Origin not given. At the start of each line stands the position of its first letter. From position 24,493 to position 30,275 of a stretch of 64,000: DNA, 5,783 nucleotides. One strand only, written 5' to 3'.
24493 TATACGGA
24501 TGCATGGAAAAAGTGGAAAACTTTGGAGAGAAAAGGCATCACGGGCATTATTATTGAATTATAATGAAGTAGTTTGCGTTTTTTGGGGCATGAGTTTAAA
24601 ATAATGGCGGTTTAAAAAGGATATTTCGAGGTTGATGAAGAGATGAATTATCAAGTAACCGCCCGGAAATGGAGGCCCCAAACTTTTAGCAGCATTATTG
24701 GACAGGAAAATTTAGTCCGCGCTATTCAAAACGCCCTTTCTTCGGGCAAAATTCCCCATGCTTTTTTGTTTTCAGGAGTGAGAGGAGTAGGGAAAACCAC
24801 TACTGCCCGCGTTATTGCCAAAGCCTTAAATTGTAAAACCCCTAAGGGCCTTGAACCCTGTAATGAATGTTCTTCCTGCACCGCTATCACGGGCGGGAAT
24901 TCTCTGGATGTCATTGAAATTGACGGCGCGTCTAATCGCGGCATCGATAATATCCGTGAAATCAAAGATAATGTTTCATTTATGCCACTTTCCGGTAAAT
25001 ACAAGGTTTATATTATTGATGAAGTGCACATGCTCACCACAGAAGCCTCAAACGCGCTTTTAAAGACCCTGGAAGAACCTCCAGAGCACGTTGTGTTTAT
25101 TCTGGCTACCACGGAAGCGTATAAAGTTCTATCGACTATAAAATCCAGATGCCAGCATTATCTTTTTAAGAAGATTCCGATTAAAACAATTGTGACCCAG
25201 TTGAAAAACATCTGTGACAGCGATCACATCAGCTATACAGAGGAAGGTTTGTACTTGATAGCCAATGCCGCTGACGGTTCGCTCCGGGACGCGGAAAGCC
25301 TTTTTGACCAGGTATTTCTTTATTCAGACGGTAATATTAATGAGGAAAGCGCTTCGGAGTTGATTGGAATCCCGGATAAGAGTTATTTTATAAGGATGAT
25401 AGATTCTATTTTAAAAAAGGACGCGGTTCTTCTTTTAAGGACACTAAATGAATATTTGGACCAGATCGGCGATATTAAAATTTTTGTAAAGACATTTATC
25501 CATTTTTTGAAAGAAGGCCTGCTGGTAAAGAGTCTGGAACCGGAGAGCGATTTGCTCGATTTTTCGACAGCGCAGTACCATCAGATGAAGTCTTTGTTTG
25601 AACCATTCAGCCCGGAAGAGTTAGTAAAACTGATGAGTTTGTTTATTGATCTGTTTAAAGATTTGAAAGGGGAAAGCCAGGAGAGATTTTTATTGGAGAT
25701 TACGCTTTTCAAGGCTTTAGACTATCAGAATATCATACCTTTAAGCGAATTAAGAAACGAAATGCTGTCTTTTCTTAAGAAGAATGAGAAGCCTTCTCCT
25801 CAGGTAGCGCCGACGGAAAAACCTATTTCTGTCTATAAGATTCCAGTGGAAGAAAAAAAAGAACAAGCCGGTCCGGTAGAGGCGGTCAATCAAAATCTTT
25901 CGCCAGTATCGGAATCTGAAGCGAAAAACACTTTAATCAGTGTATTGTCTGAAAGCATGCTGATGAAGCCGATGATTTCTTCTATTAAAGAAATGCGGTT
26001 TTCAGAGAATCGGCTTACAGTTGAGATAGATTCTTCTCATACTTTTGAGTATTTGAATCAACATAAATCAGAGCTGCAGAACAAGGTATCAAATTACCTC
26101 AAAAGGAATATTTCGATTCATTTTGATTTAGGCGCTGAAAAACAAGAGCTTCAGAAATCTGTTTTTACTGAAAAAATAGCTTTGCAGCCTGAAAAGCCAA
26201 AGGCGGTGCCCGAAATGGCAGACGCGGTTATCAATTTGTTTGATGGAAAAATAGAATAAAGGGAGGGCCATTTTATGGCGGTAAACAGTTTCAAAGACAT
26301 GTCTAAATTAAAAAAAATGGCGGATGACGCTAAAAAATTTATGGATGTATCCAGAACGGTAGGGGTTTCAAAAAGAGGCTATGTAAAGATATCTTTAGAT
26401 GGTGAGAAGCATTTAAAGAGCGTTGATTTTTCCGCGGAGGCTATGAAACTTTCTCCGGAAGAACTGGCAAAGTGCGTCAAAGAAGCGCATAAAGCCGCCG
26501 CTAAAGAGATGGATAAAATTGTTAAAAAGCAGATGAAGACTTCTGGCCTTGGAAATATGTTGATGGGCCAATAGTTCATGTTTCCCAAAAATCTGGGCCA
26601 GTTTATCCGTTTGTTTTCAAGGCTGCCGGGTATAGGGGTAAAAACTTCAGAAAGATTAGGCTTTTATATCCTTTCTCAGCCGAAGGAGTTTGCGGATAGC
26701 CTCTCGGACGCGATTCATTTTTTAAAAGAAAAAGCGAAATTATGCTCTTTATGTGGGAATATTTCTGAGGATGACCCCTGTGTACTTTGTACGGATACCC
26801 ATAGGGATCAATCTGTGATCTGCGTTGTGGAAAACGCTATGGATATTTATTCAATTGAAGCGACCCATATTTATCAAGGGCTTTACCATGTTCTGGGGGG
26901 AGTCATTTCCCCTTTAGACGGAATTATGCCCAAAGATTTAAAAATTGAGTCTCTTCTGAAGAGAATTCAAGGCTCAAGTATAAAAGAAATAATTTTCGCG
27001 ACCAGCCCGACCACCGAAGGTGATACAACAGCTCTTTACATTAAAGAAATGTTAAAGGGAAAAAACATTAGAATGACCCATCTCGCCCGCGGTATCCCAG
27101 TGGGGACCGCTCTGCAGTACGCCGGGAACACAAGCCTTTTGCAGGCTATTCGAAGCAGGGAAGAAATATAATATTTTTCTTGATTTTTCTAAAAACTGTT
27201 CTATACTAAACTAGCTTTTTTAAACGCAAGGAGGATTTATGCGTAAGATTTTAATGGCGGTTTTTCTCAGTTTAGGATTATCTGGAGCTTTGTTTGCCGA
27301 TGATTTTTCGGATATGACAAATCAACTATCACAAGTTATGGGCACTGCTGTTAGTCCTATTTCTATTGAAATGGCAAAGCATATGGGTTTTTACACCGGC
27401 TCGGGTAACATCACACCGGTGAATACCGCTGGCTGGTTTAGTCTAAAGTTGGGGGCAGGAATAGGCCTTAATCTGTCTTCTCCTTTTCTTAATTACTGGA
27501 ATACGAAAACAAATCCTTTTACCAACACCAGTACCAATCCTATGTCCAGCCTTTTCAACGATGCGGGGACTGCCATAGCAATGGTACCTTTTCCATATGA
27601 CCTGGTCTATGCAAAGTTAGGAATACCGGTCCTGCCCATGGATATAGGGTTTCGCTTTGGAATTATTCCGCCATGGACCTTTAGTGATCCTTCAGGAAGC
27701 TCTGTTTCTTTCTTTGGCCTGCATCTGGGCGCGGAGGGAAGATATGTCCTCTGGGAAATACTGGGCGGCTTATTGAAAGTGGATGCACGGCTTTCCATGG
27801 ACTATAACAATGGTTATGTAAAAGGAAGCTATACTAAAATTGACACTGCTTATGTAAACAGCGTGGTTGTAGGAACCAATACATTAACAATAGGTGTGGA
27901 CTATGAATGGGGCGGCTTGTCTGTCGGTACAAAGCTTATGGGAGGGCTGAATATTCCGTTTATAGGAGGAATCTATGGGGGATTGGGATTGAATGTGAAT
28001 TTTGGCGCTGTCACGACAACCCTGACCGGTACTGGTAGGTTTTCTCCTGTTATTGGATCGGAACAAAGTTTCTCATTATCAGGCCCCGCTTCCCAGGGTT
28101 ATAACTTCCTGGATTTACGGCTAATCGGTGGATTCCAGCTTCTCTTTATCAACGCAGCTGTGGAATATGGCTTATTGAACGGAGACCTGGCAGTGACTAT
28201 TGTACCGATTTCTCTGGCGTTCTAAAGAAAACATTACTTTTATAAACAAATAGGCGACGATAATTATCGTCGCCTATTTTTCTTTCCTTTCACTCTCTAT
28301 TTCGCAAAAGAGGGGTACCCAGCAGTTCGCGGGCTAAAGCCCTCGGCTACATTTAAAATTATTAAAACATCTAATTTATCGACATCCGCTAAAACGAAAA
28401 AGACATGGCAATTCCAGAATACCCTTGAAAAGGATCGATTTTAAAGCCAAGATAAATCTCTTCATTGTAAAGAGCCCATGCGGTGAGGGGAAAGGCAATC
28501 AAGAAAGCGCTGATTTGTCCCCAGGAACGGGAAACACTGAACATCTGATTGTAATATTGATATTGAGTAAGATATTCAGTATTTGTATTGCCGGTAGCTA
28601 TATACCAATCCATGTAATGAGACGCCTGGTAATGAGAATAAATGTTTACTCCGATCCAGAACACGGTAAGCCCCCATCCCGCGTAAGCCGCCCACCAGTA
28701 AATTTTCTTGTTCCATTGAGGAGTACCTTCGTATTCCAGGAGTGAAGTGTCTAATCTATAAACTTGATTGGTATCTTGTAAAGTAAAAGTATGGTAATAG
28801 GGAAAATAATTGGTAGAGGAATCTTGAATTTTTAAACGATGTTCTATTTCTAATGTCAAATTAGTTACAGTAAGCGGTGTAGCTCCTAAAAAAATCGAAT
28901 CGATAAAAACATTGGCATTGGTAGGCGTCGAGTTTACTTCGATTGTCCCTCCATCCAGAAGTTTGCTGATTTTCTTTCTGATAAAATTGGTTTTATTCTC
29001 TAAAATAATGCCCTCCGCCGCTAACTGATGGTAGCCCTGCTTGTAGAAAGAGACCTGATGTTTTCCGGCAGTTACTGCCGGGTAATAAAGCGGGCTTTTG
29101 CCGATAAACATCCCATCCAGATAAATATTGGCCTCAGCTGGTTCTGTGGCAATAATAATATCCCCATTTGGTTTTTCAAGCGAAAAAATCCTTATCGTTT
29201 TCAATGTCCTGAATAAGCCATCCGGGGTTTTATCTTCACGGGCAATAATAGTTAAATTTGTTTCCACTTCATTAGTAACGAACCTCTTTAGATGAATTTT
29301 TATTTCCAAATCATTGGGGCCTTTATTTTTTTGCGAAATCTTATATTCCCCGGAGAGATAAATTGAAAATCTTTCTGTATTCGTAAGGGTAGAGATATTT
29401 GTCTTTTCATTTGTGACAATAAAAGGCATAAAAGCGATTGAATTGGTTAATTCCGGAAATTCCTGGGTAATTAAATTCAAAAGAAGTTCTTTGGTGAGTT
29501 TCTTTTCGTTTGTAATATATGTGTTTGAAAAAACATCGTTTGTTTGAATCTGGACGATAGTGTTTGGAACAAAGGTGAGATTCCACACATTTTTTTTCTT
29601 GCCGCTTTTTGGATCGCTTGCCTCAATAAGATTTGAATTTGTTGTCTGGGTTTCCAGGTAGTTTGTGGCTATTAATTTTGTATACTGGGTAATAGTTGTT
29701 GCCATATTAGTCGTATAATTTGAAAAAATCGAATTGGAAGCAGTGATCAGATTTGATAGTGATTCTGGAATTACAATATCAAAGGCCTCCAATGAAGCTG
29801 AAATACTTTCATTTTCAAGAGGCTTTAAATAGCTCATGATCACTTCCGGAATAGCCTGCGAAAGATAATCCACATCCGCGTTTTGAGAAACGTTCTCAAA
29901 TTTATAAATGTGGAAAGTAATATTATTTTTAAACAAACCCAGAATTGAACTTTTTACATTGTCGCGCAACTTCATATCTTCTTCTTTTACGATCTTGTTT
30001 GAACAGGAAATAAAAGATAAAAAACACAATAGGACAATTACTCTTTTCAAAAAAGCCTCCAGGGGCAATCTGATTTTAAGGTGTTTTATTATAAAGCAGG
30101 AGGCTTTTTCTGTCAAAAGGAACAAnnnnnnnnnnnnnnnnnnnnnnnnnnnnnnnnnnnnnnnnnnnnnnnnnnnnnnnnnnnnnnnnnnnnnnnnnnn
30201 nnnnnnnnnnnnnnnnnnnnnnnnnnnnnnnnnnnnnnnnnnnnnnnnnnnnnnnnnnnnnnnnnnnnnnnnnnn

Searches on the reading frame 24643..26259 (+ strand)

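Call 67: search_protein_families(library=ncbifam, proteins=[window:24643-26259:+], max_evalue=0.00001)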
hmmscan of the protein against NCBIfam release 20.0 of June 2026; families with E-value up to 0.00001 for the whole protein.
window:24643-26259:+ (538 aa): 77 families (the best 25 are shown)
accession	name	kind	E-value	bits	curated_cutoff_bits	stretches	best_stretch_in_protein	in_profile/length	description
NF004046.1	PRK05563.1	equivalog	3.7e-136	455.3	400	1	3-507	2-533/567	DNA polymerase III subunit gamma/tau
NF011526.0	PRK14965.1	equivalog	1.2e-133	447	670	1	1-427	1-427/578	DNA polymerase III subunits gamma and tau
TIGR02397.1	dnaX_nterm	equivalog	2.3e-133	444.8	250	1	3-358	1-354/355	DNA polymerase III subunit gamma/tau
NF011512.0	PRK14950.1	equivalog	8.2e-121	405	593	1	1-483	1-479/585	DNA polymerase III subunits gamma and tau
NF011514.0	PRK14953.1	equivalog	1.7e-120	403.2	536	1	1-494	1-479/488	DNA polymerase III subunits gamma and tau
NF004962.0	PRK06305.1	equivalog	1.1e-119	400.7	559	1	2-421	3-410/465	DNA polymerase III subunits gamma and tau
NF011510.0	PRK14948.1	equivalog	9.9e-117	391.3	593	1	2-515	4-535/640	DNA polymerase III subunit gamma/tau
NF005942.0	PRK07994.1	equivalog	3.6e-116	389.7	613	1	1-479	1-475/655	DNA polymerase III subunit gamma/tau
NF005173.0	PRK06647.1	equivalog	4.5e-114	382.3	623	1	1-374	1-372/568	DNA polymerase III subunits gamma and tau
NF006585.0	PRK09111.1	equivalog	2.5e-112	376.5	604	1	2-425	26-459/616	DNA polymerase III subunit gamma/tau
NF011523.0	PRK14962.1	equivalog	2.4e-107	359.6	576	1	5-502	3-453/474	DNA polymerase III subunits gamma and tau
NF011517.0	PRK14956.1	equivalog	3e-106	356.1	654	1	2-365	4-367/486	DNA polymerase III subunits gamma and tau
NF011531.0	PRK14971.1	equivalog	1.2e-104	351.3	685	1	2-419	3-404/614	DNA polymerase III subunit gamma/tau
NF011522.0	PRK14961.1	equivalog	1.3e-98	330.2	562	1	1-361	1-360/363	DNA polymerase III subunits gamma and tau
NF008975.0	PRK12323.1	equivalog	3.7e-98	330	875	1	1-270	1-275/709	DNA polymerase III subunit gamma/tau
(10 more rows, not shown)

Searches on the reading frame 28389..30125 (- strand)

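Call 67: search_protein_families(library=ncbifam, proteins=[window:28389-30125:-], max_evalue=0.00001)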
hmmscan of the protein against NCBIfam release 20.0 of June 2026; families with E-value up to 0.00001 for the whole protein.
window:28389-30125:- (578 aa): 1 family
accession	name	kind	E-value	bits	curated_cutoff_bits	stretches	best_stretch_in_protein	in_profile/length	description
NF047815.1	LIC10124_lipo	equivalog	2.1e-08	33.2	650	1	320-446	197-323/516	LIC10124 family lipoprotein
